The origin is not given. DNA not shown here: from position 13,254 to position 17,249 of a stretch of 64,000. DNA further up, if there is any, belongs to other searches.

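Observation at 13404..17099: One ORF hard-wires a secreted subtilisin to an AmpG/PAT-type MFS permease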

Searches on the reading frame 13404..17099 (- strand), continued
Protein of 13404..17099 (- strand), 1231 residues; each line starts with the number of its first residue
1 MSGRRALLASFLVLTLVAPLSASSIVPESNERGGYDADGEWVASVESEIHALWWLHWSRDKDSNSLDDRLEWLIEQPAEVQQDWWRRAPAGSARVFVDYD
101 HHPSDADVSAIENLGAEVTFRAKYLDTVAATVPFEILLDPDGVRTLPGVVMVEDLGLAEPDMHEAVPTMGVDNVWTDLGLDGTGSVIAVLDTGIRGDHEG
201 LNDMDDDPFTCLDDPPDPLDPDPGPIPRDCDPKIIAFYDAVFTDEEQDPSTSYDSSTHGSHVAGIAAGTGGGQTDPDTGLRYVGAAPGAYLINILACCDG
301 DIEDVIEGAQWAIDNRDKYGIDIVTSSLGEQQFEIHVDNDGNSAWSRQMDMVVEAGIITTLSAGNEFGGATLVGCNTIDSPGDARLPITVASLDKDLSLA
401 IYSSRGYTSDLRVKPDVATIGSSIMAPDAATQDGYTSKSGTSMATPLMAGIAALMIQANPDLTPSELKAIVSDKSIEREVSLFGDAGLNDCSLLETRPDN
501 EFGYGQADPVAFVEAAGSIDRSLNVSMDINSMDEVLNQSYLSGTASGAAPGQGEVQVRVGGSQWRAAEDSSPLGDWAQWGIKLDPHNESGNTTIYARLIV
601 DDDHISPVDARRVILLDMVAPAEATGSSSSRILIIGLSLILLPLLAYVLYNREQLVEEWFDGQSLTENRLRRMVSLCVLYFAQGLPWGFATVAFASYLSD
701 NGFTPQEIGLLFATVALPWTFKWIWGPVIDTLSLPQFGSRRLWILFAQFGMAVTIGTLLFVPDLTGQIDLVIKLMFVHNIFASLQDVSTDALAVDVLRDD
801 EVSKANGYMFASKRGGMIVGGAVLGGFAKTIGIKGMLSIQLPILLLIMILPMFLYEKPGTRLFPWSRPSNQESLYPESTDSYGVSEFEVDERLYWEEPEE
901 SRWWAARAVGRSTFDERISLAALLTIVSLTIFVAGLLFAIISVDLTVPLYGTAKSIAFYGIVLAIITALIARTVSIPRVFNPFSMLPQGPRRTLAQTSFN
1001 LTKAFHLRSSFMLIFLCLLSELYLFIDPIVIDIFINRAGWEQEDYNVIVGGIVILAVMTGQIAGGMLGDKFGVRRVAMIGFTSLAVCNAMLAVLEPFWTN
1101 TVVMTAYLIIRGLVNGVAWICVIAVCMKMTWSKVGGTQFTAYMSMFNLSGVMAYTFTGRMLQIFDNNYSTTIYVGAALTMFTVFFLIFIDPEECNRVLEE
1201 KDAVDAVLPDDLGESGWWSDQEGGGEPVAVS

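Call 43: find_encoding_contigs(protein=P0127, flank=7000, max_places=3)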
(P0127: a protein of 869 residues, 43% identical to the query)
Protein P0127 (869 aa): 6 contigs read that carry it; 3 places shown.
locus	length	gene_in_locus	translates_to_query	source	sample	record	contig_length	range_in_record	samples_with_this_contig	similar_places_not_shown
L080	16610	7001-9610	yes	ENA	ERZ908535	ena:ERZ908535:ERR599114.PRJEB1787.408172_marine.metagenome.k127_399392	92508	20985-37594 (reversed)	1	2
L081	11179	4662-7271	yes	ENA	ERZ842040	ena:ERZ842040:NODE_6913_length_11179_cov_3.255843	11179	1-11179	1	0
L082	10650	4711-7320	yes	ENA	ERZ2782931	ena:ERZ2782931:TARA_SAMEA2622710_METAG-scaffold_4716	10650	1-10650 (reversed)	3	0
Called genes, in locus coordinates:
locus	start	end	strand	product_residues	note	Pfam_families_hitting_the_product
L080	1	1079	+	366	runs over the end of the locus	PF10994:DUF2817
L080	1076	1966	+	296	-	-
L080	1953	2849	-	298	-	-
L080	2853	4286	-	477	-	-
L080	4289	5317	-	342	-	PF00288:GHMP_kinases_N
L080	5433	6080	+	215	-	PF00483:NTP_transferase, PF12804:NTP_transf_3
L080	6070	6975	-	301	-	PF00753:Lactamase_B (weak), PF13483:Lactamase_B_3, PF12706:Lactamase_B_2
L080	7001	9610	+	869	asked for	PF04389:Peptidase_M28, PF07690:MFS_1, PF13000:Acatn (weak)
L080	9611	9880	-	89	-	PF00462:Glutaredoxin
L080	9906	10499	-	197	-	PF00561:Abhydrolase_1 (faint), PF02230:Abhydrolase_2, PF03959:FSH1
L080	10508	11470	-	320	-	-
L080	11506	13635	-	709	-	PF03030:H_PPase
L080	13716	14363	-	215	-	PF00117:GATase, PF07685:GATase_3 (weak), PF07722:Peptidase_C26 (weak)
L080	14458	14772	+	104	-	PF01106:NifU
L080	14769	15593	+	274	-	-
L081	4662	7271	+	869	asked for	PF04389:Peptidase_M28, PF07690:MFS_1, PF13000:Acatn (weak)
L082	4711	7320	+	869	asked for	PF04389:Peptidase_M28, PF07690:MFS_1, PF13000:Acatn (weak)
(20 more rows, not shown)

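Call 55: predict_structure(alignment_id=A1)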
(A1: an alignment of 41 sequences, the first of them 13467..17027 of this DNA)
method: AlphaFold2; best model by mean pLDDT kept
length: 1187 residues; sequences in the alignment: 41
mean_pLDDT: 58.4   pTM: 0.50
mean pLDDT of the five models: 58.4, 57.7, 51.6, 50.8, 48.8
residues with pLDDT >= 90: 47; 70-90: 457; 50-70: 195; < 50: 488
segments of 3 or more residues with pLDDT < 50: 1-7, 20-59, 125-192, 194-203, 205-438, 445-493, 508-514, 563-568, 586-614, 846-867, 1178-1187
pLDDT, mean of each block of 10 residues (from residue 1): 40 56 37 31 35 47 56 61 78 67 66 63 51 30 31 31 23 24 37 42 42 33 30 26 27 30 28 31 41 33 24 28 33 25 21 22 21 25 28 36 29 28 43 46 46 24 24 26 42 59 57 60 76 67 75 73 49 74 53 32 38 53 71 67 75 83 79 73 81 81 69 69 87 78 76 86 79 67 80 79 66 78 75 56 45 31 42 68 84 86 87 70 79 90 84 83 75 83 88 89 85 71 81 86 83 92 90 77 88 89 79 81 88 83 86 91 87 61 33
secondary structure, 60 per line:
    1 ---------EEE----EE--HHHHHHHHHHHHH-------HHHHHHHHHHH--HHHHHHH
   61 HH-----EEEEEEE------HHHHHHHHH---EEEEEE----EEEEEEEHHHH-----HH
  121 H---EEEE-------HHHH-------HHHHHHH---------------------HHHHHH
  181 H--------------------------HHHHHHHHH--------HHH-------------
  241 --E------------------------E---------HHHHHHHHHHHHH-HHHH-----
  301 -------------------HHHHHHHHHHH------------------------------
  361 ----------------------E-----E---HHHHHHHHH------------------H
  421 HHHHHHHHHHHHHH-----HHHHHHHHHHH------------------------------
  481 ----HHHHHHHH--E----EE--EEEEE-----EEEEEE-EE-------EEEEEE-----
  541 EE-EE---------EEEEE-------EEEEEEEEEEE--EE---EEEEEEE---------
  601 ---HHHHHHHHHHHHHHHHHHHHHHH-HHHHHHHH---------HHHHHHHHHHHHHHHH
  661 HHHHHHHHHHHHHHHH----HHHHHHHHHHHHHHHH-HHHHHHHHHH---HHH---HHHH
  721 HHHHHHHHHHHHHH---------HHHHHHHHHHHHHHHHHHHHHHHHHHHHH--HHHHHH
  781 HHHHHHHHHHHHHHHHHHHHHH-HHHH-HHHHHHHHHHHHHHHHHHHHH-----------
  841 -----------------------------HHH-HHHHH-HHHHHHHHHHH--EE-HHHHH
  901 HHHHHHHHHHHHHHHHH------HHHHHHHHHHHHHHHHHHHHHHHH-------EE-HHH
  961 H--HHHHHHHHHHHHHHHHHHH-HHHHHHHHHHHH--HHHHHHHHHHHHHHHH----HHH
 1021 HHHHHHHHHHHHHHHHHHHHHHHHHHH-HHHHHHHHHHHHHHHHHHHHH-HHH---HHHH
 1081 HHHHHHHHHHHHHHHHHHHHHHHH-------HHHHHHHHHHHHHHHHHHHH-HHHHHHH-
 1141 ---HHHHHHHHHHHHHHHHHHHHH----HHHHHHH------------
elements in order (helices of 4 or more, strands of 3 or more residues): E10-12 H21-33 H41-51 H54-62 E68-74 H81-89 E93-98 E103-109 H110-113 E125-128 H136-139 H147-153 H175-181 H208-216 H278-290 H292-295 H320-330 H393-401 H420-434 H440-450 H485-492 E504-508 E514-519 E530-535 E555-559 E567-577 E585-591 H604-626 H628-635 H645-676 H681-696 H698-707 H717-734 H744-772 H775-802 H804-807 H809-829 H874-878 H880-890 H896-917 H924-947 H958-961 H964-982 H984-995 H998-1013 H1018-1047 H1049-1069 H1077-1104 H1112-1131 H1133-1139 H1144-1164 H1169-1175

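Call 59: fold_search(model_id=the predicted structure, library=pdb)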
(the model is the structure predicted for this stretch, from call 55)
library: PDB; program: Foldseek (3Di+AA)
matches with E <= 10: 1776; with E <= 0.001: 360
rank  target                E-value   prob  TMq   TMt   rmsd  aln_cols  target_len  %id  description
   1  9j9z_A                3.7e-12  1.00  0.27  0.51  15.3       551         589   17  Cryo-EM structure of Outward state Anhydromuropeptide permease (AmpG) complex with GlcNAc-1,6-anhMurNAc (released 2025-07-16)
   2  8zbb_A                8.3e-11  1.00  0.27  0.51  15.7       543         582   16  Cryo-EM structure of outward state Anhydromuropeptide permease (AmpG) G50W/L269W (released 2025-04-30)
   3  8zgz                  1.4e-09  1.00  0.27  0.64  11.3       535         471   16  Cryo-EM structure of inward state Anhydromuropeptide permease (AmpG) (released 2025-05-21)
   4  9c3f                  8.4e-09  1.00  0.28  0.61   7.3       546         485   17  Cryo-EM structure of E. coli AmpG (released 2024-12-18)
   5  8x6x_A                2.1e-08  1.00  0.29  0.67   7.3       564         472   14  Structure of the multidrug efflux pump EfpA from M. tuberculosis complexed with lipids (released 2024-11-27)
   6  9oki                  6.5e-08  1.00  0.28  0.63  14.9       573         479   12  Cryo-EM structure of human SV2A in complex with UCBJ and UCB1244283 (released 2025-12-10)
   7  9bii_A                6.8e-08  1.00  0.28  0.65   8.7       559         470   13  Mycobacterium tuberculosis EFPA antiparallel dimer (released 2025-02-05)
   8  8ufd_A                7.4e-08  1.00  0.29  0.66   7.8       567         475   14  Multidrug efflux pump MtEfpA bound with inhibitor BRD8000.3 (released 2024-09-11)
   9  9pc9                  1.1e-07  1.00  0.27  0.65  14.2       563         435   12  Structure of Synaptic Vesicle Protein 2A Bound to UCB7361 (released 2025-09-10)
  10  9okg                  1.2e-07  1.00  0.28  0.63  14.5       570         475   11  Cryo-EM structure of human SV2A in complex with levetiracetam (released 2025-12-10)
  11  8pnl_A                1.2e-07  1.00  0.27  0.58   8.2       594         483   14  Outward-open conformation of a Major Facilitator Superfamily (MFS) transporter MHAS2168, a homologue of Rv1410 from M. (released 2023-10-18)
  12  8ufe                  1.6e-07  1.00  0.28  0.63   8.0       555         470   13  Multidrug efflux pump EfpA from mycobacterium smegmatis (released 2024-09-11)
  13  9ntc                  1.9e-07  1.00  0.26  0.67  15.0       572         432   12  Structure of Synaptic Vesicle Protein 2A Bound to Brivaracetam and UCB1244283 (released 2025-09-10)
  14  9pcb                  2.2e-07  1.00  0.26  0.65  12.4       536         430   10  Structure of Synaptic Vesicle Protein 2A Bound to UCB-J (released 2025-09-10)
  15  8pnl_C                2.8e-07  1.00  0.26  0.56   8.7       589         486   14  Outward-open conformation of a Major Facilitator Superfamily (MFS) transporter MHAS2168, a homologue of Rv1410 from M. (released 2023-10-18)
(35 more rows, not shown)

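Call 66: list_cluster_members(proteins=[P0123, P0128, P0130, P0131, P0126, P0137, P0135, P0143, P0195, P0233])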
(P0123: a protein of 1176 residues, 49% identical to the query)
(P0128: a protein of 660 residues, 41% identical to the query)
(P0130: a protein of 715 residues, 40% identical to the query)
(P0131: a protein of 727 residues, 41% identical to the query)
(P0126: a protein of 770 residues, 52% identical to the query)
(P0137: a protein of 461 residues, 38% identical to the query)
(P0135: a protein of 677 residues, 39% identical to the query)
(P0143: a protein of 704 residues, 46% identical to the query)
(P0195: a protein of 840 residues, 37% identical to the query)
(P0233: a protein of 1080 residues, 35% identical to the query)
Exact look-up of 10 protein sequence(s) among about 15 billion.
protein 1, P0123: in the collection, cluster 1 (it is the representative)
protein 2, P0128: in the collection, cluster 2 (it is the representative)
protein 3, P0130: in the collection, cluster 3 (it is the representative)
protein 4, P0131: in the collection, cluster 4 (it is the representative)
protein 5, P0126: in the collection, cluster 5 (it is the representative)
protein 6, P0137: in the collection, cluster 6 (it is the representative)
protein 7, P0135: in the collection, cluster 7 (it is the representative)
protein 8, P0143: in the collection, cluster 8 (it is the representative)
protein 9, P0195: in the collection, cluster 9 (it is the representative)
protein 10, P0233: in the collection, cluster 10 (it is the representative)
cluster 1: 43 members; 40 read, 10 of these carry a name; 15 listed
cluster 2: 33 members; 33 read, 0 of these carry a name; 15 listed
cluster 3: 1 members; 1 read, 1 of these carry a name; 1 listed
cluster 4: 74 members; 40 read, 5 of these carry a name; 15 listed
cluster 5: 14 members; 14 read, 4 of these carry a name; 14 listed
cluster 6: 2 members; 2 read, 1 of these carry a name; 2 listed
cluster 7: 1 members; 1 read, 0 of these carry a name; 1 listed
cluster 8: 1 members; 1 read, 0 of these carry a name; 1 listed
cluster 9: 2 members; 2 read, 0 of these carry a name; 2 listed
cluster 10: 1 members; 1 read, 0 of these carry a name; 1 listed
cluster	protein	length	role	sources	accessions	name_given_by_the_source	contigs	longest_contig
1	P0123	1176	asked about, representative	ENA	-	-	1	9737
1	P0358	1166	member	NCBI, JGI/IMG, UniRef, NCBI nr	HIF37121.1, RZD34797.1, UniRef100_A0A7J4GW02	MAG: hypothetical protein CXT75_09135 [Methanobacteriota archaeon] | MFS transporter n=1 Tax=Marine Group III euryarchaeote TaxID=2173149 ... | MAG: hypothetical protein CXT75_09135 [Euryarchaeota archaeon]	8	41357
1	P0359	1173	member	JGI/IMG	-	subtilisin family serine protease/MFS family permease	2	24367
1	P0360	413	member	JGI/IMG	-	PAT family beta-lactamase induction signal transducer AmpG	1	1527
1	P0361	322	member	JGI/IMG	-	predicted MFS family arabinose efflux permease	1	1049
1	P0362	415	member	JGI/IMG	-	PAT family beta-lactamase induction signal transducer AmpG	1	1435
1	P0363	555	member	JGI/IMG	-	PAT family beta-lactamase induction signal transducer AmpG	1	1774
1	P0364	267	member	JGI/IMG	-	subtilisin family serine protease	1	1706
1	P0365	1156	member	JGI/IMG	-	subtilisin family serine protease/MFS family permease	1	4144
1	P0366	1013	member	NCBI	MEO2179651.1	MAG: MFS transporter, partial [Candidatus Poseidoniia archaeon]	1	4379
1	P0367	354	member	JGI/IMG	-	PAT family beta-lactamase induction signal transducer AmpG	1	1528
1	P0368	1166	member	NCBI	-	-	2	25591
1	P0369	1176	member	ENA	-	-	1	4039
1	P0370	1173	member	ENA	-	-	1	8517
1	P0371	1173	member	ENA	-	-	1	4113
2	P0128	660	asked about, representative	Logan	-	-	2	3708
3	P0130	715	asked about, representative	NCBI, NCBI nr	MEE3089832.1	MAG: MFS transporter [Candidatus Thermoplasmatota archaeon] | MFS transporter [Candidatus Thermoplasmatota archaeon]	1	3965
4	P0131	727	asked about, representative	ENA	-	-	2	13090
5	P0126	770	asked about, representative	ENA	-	-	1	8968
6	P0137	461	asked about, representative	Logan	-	-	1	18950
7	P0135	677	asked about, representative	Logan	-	-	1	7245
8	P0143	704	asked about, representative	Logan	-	-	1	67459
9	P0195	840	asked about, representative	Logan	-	-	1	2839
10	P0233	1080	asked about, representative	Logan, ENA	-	-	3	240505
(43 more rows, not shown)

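Call 79: search_protein_families(library=ncbifam, proteins=[L069:5098-6000:+], max_evalue=0.01)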
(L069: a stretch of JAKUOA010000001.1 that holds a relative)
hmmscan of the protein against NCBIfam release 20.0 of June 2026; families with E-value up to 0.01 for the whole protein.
L069:5098-6000:+ (301 aa): 0 families
